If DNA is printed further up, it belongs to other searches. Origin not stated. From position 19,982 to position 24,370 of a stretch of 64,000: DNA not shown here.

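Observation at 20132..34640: Extended MoxR-DUF58-vWA (Bat-like) cluster flanked upstream by a membrane-anchored terpenoid-cyclase/prenyltransferase-repeat protein and downstream by a giant PKD/FN3 MYXO-CTERM surface protein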

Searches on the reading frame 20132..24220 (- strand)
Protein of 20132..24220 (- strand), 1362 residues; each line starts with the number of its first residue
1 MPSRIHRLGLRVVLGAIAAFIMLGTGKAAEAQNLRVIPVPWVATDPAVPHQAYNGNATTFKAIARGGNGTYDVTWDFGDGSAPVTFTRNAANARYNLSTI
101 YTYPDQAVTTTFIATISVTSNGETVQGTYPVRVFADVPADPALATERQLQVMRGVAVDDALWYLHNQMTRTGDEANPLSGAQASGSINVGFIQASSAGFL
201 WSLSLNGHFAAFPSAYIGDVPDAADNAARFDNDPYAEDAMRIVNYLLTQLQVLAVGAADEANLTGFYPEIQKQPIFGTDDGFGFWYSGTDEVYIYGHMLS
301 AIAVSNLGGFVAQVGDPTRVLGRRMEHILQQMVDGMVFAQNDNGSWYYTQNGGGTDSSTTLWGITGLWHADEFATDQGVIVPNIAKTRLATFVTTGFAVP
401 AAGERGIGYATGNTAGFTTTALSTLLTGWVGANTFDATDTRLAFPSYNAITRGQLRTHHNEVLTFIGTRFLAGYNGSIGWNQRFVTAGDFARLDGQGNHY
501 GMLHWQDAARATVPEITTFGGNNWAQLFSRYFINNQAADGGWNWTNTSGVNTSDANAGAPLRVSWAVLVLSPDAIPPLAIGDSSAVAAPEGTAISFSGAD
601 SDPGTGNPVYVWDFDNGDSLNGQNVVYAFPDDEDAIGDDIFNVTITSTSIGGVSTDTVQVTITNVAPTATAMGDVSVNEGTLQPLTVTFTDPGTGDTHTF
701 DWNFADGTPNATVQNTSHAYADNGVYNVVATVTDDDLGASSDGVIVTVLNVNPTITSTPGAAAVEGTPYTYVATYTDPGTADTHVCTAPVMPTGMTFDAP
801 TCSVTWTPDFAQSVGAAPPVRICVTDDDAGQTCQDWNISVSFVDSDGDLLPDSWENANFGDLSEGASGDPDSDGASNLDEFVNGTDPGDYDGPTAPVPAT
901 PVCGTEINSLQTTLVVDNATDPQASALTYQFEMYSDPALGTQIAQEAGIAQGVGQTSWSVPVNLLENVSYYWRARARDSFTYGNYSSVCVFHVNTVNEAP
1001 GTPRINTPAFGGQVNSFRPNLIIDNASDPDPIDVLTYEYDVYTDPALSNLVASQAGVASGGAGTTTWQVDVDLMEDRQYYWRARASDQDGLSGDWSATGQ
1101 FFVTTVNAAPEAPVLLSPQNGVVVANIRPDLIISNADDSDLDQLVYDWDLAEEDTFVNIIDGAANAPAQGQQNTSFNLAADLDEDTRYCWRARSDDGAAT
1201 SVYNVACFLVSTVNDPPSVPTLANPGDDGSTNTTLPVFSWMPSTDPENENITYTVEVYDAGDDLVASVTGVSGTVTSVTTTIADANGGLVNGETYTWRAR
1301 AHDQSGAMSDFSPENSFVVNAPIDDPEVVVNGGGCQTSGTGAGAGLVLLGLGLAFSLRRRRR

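Call 8: search_protein_families(library=pfam, proteins=[window:20132-24220:-], max_evalue=0.01)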
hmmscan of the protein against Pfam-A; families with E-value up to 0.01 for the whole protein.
window:20132-24220:- (1362 aa): 7 families
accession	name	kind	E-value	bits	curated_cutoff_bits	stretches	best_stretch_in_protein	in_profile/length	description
PF18911.6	PKD_4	-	1.4e-21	76.7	27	2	664-739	1-75/85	PKD domain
PF25788.1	Ig_Rha78A_N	-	5e-12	46.4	27.4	1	1232-1317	16-99/105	Rha78A-like, N-terminal immunoglobulin domain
PF00801.26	PKD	-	7.4e-09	35.9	23.5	1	683-744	13-76/80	PKD domain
PF24489.1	Ig_J_second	-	0.0023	18.4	27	0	926-987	25-88/105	Tip attachment protein J second Ig-like domain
PF16656.11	Pur_ac_phosph_N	-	0.0052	17.8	30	0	1237-1317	16-91/93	Purple acid Phosphatase, N-terminal domain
PF16655.11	PhoD_N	-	0.0066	17.4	30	0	1034-1088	27-81/90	PhoD-like phosphatase, N-terminal domain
PF14292.12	SusE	-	0.008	16.8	25.2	1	1220-1291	14-90/106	SusE outer membrane protein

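Call 9: search_protein_families(library=ncbifam, proteins=[window:20132-24220:-], max_evalue=0.1)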
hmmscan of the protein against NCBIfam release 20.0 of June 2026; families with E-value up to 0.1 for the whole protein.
window:20132-24220:- (1362 aa): 6 families
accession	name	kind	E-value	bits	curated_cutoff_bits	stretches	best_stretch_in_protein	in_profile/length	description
TIGR03901.2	MYXO-CTERM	domain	2.4e-05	24.6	20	1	1332-1362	2-34/34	MYXO-CTERM sorting domain-containing protein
TIGR03382.1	GC_trans_RRR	domain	0.00084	19.9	15.85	1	1334-1361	1-27/27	MYXO-CTERM sorting domain-containing protein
NF058578.1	CPR_pilus_PamR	equivalog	0.013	14.4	300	0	698-750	181-239/297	pilus system RbmA-like protein PamR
NF041572.1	rhamnosid_Flavobac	equivalog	0.016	13.2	1800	0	1232-1318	41-131/946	alpha-L-rhamnosidase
NF042425.1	Amuc_1099_fam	equivalog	0.021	14.4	50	1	867-890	127-150/321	Amuc_1099 family pilus-like system protein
NF045522.1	MXAN_2561_fam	equivalog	0.033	13.7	150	0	1249-1360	193-304/304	MXAN_2561 family MXYO-CTERM-anchored protein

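Call 90: search_protein_families(library=padloc, proteins=[window:20132-24220:-], max_evalue=0.001)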
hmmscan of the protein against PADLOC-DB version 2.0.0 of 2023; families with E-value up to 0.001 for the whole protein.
window:20132-24220:- (1362 aa): 0 families
